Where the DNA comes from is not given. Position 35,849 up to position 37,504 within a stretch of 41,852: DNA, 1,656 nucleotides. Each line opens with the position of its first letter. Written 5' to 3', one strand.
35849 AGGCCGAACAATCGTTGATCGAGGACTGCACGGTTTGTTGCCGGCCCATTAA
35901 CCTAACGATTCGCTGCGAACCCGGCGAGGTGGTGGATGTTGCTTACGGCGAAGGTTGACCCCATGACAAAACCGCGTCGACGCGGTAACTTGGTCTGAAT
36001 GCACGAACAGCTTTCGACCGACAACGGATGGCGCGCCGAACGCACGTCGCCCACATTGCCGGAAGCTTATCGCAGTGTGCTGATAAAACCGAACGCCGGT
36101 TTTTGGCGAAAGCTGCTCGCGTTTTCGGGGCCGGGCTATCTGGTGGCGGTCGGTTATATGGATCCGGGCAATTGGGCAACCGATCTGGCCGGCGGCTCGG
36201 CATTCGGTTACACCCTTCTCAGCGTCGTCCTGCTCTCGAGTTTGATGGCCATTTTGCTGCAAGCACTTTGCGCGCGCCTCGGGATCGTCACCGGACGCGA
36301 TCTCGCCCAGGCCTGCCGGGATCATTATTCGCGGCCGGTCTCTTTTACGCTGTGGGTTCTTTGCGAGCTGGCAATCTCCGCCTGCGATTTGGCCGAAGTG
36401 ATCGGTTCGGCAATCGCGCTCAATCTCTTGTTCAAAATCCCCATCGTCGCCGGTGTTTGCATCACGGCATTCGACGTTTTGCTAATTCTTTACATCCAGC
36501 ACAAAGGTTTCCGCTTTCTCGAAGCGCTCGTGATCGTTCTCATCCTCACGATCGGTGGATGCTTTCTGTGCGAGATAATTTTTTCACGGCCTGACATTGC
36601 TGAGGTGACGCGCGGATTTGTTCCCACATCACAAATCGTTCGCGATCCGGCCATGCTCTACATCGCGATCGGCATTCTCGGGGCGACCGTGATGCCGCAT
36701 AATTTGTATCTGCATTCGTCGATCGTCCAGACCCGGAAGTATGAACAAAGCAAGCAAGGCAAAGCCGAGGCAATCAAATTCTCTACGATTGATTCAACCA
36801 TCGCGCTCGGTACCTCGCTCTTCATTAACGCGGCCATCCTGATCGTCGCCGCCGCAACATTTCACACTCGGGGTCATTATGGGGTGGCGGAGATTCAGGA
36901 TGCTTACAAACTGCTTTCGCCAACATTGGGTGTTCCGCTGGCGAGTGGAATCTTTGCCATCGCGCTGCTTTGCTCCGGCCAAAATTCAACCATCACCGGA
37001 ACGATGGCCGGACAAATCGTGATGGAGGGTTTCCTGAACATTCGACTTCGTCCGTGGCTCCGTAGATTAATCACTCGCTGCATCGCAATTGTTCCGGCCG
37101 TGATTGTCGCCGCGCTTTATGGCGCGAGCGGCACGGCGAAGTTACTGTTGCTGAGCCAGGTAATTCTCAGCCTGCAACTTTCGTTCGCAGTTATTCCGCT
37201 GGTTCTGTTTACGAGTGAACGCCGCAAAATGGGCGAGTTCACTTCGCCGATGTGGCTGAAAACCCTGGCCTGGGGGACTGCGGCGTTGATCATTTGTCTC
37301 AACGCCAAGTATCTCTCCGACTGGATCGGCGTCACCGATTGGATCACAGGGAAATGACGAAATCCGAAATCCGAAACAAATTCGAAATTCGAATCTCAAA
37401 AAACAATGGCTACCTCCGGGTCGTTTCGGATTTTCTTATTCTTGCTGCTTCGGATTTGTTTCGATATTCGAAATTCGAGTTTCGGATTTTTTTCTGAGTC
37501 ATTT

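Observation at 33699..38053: Intergenic elements with conserved architecture but locus-specific sequence: inverted arms made of tandem heptamers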

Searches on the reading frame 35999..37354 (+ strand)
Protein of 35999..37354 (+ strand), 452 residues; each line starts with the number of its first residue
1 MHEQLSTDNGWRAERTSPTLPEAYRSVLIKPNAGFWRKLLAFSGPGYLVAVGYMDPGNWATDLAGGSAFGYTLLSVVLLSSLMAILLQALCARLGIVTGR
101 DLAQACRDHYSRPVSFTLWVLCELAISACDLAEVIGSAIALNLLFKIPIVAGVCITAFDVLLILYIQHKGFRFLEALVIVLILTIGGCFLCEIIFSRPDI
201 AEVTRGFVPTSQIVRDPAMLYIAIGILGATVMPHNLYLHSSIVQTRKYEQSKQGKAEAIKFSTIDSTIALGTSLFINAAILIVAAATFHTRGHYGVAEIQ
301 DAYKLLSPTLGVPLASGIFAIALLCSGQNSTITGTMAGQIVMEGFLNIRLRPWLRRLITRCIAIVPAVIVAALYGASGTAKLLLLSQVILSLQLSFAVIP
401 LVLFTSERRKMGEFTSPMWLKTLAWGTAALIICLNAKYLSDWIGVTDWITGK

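Call 9: find_related_loci(query=window:35999-37354:+, collection=genome_contigs, flank=10000)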
Query window:35999-37354:+ (452 aa) in genome_contigs; peptide patterns used: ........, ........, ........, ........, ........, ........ (x = any residue, [..] = any of these).
600 stretches matched a pattern (row limit reached: there are more); 599 encode a relative of the query (tblastn E <= 1e-3); the best 80 are kept; 80 distinct loci.
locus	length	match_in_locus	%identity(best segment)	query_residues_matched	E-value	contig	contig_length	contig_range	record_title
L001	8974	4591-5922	77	6-449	0e+0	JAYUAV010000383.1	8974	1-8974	MAG: Verrucomicrobiota bacterium isolate GFS_6609 GFS_6609_382, whole genome shotgun sequence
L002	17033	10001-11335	72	2-446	0e+0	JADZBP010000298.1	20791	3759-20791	MAG: Candidatus Latescibacterota bacterium isolate SJ679 c_000001735337, whole genome shotgun sequence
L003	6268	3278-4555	74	8-435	0e+0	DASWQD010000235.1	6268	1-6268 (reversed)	MAG TPA_asm: Gemmatimonadaceae bacterium isolate SMAG_U3485 k141_37746, whole genome shotgun sequence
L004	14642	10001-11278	72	8-435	0e+0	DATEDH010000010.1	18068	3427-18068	MAG TPA_asm: Gemmatimonadaceae bacterium isolate SMAG_U8702 k141_1060449, whole genome shotgun sequence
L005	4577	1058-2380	71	3-444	0e+0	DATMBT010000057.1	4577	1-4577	MAG TPA_asm: Gemmatimonadaceae bacterium isolate SMAG_U13361 k141_844609, whole genome shotgun sequence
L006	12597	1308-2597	71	6-436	0e+0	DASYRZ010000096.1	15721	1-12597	MAG TPA_asm: Gemmatimonadales bacterium isolate SMAG_U4524 k141_3778101, whole genome shotgun sequence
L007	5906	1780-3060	73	8-435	0e+0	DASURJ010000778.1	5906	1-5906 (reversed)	MAG TPA_asm: Gemmatimonadaceae bacterium isolate SMAG_U1704 k141_781803, whole genome shotgun sequence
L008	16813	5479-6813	70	3-444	0e+0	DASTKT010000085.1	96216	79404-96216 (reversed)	MAG TPA_asm: Longimicrobiales bacterium isolate SMAG_U2254 k141_721089, whole genome shotgun sequence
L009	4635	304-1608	72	5-439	0e+0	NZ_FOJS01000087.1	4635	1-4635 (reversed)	Parageobacillus thermantarcticus strain M1, whole genome shotgun sequence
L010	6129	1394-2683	70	6-436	0e+0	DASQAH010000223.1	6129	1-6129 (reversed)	MAG TPA_asm: Gemmatimonadales bacterium isolate SMAG_U11640 k141_2927301, whole genome shotgun sequence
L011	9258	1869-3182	70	1-435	0e+0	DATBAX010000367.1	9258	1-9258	MAG TPA_asm: Terriglobales bacterium isolate SMAG_U5743 k141_402575, whole genome shotgun sequence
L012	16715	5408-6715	71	8-444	0e+0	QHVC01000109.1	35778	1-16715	MAG: Gemmatimonadetes bacterium isolate AG13 14_1009_16_30cm_scaffold_1221_curated, whole genome shotgun sequence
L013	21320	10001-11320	71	8-444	0e+0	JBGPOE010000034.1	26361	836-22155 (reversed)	MAG: Gemmatimonadota bacterium isolate OBJ_0618_7090110_199 k141_7527276_length_26361_cov_152.3785, whole genome shotgun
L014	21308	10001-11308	67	6-441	0e+0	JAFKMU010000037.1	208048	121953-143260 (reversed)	MAG: Verrucomicrobia bacterium isolate SCN18_30_10_14_R3_B_61_17 SCN18_30_10_14_R3_B_scaffold_105, whole genome shotgun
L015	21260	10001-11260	72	15-436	0e+0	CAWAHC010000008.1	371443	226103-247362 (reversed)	MAG: uncultured Gemmatimonadaceae bacterium isolate MFD02416.bin.1.418 genome assembly, contig: contig_48956, whole geno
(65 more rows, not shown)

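Call 24: find_encoding_contigs(protein=window:35999-37354:+, flank=10000, max_places=10)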
Protein window:35999-37354:+ (452 aa): 1 contig read that carries it; 1 place shown.
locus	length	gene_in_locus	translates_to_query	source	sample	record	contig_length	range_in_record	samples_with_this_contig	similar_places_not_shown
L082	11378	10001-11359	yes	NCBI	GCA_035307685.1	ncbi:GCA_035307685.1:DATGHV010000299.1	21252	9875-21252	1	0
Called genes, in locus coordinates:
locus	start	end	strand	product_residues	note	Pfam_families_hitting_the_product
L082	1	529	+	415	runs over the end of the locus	-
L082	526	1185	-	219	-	PF03548:LolA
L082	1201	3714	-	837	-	PF03176:MMPL, PF00873:ACR_tran (weak), PF03176:MMPL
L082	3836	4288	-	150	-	-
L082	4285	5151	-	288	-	PF01494:FAD_binding_3 (weak), PF04820:Trp_halogenase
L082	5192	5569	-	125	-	PF01946:Thi4 (faint), PF00890:FAD_binding_2 (weak), PF01266:DAO (weak), PF01494:FAD_binding_3, PF04820:Trp_halogenase, PF07992:Pyr_redox_2 (weak), PF12831:FAD_oxidored (weak), PF13450:NAD_binding_8 (weak)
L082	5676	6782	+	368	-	PF03739:LptF_LptG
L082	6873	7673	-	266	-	-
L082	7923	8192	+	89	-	PF00253:Ribosomal_S14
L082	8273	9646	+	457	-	PF01595:CNNM, PF00571:CBS (weak), PF03471:CorC_HlyC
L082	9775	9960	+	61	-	PF14255:Zn_ribbon_21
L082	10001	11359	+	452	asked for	PF01566:Nramp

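Call 25: find_homologous_proteins(query=window:35999-37354:+, max_evalue=1e-100)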
Query window:35999-37354:+ (452 aa): 8000 proteins with E <= 1e-100 among 8000 candidates; the best 120 are listed.
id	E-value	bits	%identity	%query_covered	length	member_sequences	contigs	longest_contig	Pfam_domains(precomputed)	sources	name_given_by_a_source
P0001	1.1e-293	992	100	100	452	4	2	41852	PF01566.26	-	-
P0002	2.4e-269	912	93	100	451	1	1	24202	PF01566.26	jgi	jgi:manganese transport protein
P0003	2.5e-267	905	92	100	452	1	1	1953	PF01566.26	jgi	jgi:manganese transport protein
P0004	5.6e-267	904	91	100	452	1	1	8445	PF01566.26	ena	-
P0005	4.4e-266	901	91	100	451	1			PF01566.26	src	-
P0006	2.2e-265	899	91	100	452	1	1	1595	PF01566.26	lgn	-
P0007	4.9e-265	898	91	100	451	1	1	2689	PF01566.26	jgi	jgi:manganese transport protein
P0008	1.9e-262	889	89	100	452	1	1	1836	PF01566.26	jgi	jgi:manganese transport protein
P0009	1.6e-261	886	88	100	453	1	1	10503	PF01566.26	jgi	jgi:manganese transport protein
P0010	3.5e-261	885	88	100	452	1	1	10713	PF01566.26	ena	-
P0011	7.8e-260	880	88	100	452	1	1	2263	PF01566.26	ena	-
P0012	4.8e-258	875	87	100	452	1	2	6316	PF01566.26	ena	-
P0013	4.2e-257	871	88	100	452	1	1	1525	PF01566.26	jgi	jgi:manganese transport protein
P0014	8.8e-257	870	88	100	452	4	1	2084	PF01566.26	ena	-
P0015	9.3e-257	870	86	100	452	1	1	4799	PF01566.26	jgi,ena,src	-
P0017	4.1e-254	862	87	99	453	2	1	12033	PF01566.26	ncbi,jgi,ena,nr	ncbi:MAG TPA: Nramp family divalent metal transporter [Chthoniobacterales bacterium]|nr:Nramp family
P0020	2.2e-252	856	86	100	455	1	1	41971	PF01566.26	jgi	jgi:manganese transport protein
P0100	8.5e-234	795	79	100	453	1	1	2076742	PF01566.26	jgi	jgi:manganese transport protein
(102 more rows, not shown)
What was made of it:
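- On Heptanucleotide simple-sequence repeats / STRR: The host is Chthoniobacterales (calls 9, 25).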

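Call 26: find_encoding_contigs(protein=P0002, flank=10000, max_places=3)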
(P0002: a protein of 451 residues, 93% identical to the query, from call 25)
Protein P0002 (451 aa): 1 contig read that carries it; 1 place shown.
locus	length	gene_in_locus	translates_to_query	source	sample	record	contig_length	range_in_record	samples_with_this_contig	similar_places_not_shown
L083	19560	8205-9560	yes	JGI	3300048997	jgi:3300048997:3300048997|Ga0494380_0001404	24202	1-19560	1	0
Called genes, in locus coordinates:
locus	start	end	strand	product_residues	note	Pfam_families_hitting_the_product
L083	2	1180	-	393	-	?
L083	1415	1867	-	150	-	-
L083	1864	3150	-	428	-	PF00890:FAD_binding_2 (weak), PF01266:DAO (weak), PF01494:FAD_binding_3, PF04820:Trp_halogenase, PF07992:Pyr_redox_2, PF12831:FAD_oxidored, PF13450:NAD_binding_8 (weak), PF04820:Trp_halogenase, +1 more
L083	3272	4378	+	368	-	PF03739:LptF_LptG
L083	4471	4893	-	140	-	PF00072:Response_reg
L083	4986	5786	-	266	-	-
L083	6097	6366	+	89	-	PF00253:Ribosomal_S14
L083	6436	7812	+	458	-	PF01595:CNNM, PF00571:CBS, PF03471:CorC_HlyC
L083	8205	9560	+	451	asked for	PF01566:Nramp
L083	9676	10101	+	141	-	PF00582:Usp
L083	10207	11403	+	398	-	PF13439:Glyco_transf_4, PF13579:Glyco_trans_4_4, PF08323:Glyco_transf_5 (weak), PF20706:GT4-conflict, PF00534:Glycos_transf_1, PF13692:Glyco_trans_1_4, PF13524:Glyco_trans_1_2 (weak)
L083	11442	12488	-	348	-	-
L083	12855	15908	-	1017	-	PF00676:E1_dh, PF02779:Transket_pyr, PF02780:Transketolase_C, PF00364:Biotin_lipoyl, PF00198:2-oxoacid_dh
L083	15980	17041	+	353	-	PF00291:PALP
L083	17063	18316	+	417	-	PF00696:AA_kinase, PF01842:ACT, PF22468:ACT_9, PF13840:ACT_7, PF01842:ACT (weak), PF22468:ACT_9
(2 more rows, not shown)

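Call 27: find_encoding_contigs(protein=P0004, flank=10000, max_places=3)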
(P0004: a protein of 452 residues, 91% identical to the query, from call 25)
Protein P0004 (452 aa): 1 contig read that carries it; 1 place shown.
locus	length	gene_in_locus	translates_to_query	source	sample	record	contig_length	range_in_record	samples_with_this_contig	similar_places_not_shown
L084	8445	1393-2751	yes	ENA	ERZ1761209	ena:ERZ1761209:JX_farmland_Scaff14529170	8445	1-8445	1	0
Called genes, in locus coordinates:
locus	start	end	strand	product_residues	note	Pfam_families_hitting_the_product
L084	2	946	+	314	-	?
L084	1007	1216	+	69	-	PF14255:Zn_ribbon_21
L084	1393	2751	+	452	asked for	PF01566:Nramp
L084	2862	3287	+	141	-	PF00582:Usp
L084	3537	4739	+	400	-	PF13439:Glyco_transf_4, PF13579:Glyco_trans_4_4, PF08323:Glyco_transf_5 (weak), PF20706:GT4-conflict, PF00534:Glycos_transf_1, PF13692:Glyco_trans_1_4, PF13524:Glyco_trans_1_2 (weak)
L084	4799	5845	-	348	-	-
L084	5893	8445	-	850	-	?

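Call 28: find_encoding_contigs(protein=P0009, flank=10000, max_places=3)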
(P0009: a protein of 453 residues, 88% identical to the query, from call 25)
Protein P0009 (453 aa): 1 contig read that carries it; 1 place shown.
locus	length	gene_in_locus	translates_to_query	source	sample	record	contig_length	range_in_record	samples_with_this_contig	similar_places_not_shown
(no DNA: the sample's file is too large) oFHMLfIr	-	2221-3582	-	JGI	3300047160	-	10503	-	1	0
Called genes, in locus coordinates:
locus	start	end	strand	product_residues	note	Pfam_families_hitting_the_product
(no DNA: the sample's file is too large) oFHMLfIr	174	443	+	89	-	PF00253:Ribosomal_S14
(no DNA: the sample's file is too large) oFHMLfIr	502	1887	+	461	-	PF01595:CNNM, PF00571:CBS, PF03471:CorC_HlyC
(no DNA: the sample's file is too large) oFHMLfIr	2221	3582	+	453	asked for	PF01566:Nramp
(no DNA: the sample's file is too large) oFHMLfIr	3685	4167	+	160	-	PF00582:Usp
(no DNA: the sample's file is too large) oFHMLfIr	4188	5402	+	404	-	PF13439:Glyco_transf_4, PF13579:Glyco_trans_4_4, PF08323:Glyco_transf_5 (weak), PF20706:GT4-conflict, PF00534:Glycos_transf_1, PF13692:Glyco_trans_1_4, PF13524:Glyco_trans_1_2 (weak)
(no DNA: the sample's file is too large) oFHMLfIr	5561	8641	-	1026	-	PF00676:E1_dh, PF13292:DXP_synthase_N (weak), PF02779:Transket_pyr, PF02780:Transketolase_C, PF00364:Biotin_lipoyl, PF00198:2-oxoacid_dh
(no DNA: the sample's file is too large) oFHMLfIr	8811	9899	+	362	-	PF00291:PALP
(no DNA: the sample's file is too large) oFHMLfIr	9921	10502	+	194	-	?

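Call 29: find_encoding_contigs(protein=P0010, flank=10000, max_places=3)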
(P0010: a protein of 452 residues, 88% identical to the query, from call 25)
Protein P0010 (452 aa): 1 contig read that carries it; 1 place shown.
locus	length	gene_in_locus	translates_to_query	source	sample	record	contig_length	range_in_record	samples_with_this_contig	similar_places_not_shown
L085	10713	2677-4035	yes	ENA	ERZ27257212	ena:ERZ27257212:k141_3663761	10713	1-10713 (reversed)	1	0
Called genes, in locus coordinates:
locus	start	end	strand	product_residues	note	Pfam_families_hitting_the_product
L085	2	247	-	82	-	?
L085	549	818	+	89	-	PF00253:Ribosomal_S14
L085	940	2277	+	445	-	PF01595:CNNM, PF00571:CBS, PF03471:CorC_HlyC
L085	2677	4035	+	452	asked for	PF01566:Nramp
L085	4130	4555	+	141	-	PF00582:Usp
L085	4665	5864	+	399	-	PF13439:Glyco_transf_4, PF13579:Glyco_trans_4_4, PF08323:Glyco_transf_5 (weak), PF20706:GT4-conflict, PF00534:Glycos_transf_1, PF13692:Glyco_trans_1_4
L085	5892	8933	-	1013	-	PF00676:E1_dh, PF02779:Transket_pyr, PF02780:Transketolase_C, PF00364:Biotin_lipoyl, PF00198:2-oxoacid_dh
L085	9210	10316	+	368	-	PF00291:PALP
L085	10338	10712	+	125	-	?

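Call 32: find_encoding_contigs(protein=P0020, flank=10000, max_places=2)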
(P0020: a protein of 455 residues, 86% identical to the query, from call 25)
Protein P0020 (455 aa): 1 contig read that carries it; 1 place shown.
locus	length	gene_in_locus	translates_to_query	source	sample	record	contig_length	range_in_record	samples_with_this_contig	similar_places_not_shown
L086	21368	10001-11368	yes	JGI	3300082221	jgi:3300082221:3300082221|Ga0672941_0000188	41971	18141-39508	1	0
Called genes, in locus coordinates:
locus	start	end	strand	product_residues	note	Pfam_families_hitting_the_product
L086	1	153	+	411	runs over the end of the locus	-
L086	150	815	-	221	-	PF03548:LolA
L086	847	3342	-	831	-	PF03176:MMPL, PF00873:ACR_tran (weak), PF03176:MMPL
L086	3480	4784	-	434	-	PF00890:FAD_binding_2 (weak), PF01266:DAO (weak), PF01494:FAD_binding_3, PF04820:Trp_halogenase, PF07992:Pyr_redox_2 (weak), PF12831:FAD_oxidored, PF13450:NAD_binding_8 (weak), PF04820:Trp_halogenase, +2 more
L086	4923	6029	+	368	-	PF03739:LptF_LptG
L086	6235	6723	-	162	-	PF00072:Response_reg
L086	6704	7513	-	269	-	-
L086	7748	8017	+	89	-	PF00253:Ribosomal_S14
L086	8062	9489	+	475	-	PF01595:CNNM, PF00571:CBS (weak), PF03471:CorC_HlyC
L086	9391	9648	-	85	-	-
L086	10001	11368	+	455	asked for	PF01566:Nramp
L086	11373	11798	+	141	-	PF00582:Usp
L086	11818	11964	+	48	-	-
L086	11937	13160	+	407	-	PF13439:Glyco_transf_4, PF13579:Glyco_trans_4_4, PF08323:Glyco_transf_5 (weak), PF20706:GT4-conflict, PF00534:Glycos_transf_1, PF13692:Glyco_trans_1_4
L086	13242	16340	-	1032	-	PF00676:E1_dh, PF13292:DXP_synthase_N (faint), PF02779:Transket_pyr, PF02780:Transketolase_C, PF00364:Biotin_lipoyl, PF00198:2-oxoacid_dh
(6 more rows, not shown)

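Call 33: find_encoding_contigs(protein=P0017, flank=10000, max_places=2)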
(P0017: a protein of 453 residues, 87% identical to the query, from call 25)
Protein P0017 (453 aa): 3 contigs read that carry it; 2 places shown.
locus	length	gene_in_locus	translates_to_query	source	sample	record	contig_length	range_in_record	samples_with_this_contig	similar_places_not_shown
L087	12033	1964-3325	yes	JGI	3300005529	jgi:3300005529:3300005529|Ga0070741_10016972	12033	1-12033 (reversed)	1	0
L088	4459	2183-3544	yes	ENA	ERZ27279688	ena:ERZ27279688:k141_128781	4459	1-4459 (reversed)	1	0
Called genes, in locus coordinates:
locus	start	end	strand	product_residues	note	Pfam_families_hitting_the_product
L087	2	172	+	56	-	?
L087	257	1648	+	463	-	PF01595:CNNM, PF00571:CBS (weak), PF03471:CorC_HlyC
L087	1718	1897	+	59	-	PF14255:Zn_ribbon_21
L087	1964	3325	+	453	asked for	PF01566:Nramp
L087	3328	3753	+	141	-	PF00582:Usp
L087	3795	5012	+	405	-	PF13439:Glyco_transf_4, PF13579:Glyco_trans_4_4, PF08323:Glyco_transf_5 (weak), PF20706:GT4-conflict, PF00534:Glycos_transf_1, PF13692:Glyco_trans_1_4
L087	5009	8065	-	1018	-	PF00676:E1_dh, PF13292:DXP_synthase_N (weak), PF02779:Transket_pyr, PF02780:Transketolase_C, PF00364:Biotin_lipoyl, PF00198:2-oxoacid_dh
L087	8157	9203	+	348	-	PF00291:PALP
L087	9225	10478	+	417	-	PF00696:AA_kinase, PF01842:ACT, PF22468:ACT_9, PF13840:ACT_7, PF22468:ACT_9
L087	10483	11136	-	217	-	-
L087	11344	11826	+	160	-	PF13620:CarboxypepD_reg (weak)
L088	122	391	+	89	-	PF00253:Ribosomal_S14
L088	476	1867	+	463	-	PF01595:CNNM, PF00571:CBS (weak), PF03471:CorC_HlyC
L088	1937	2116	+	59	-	PF14255:Zn_ribbon_21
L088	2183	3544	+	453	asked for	PF01566:Nramp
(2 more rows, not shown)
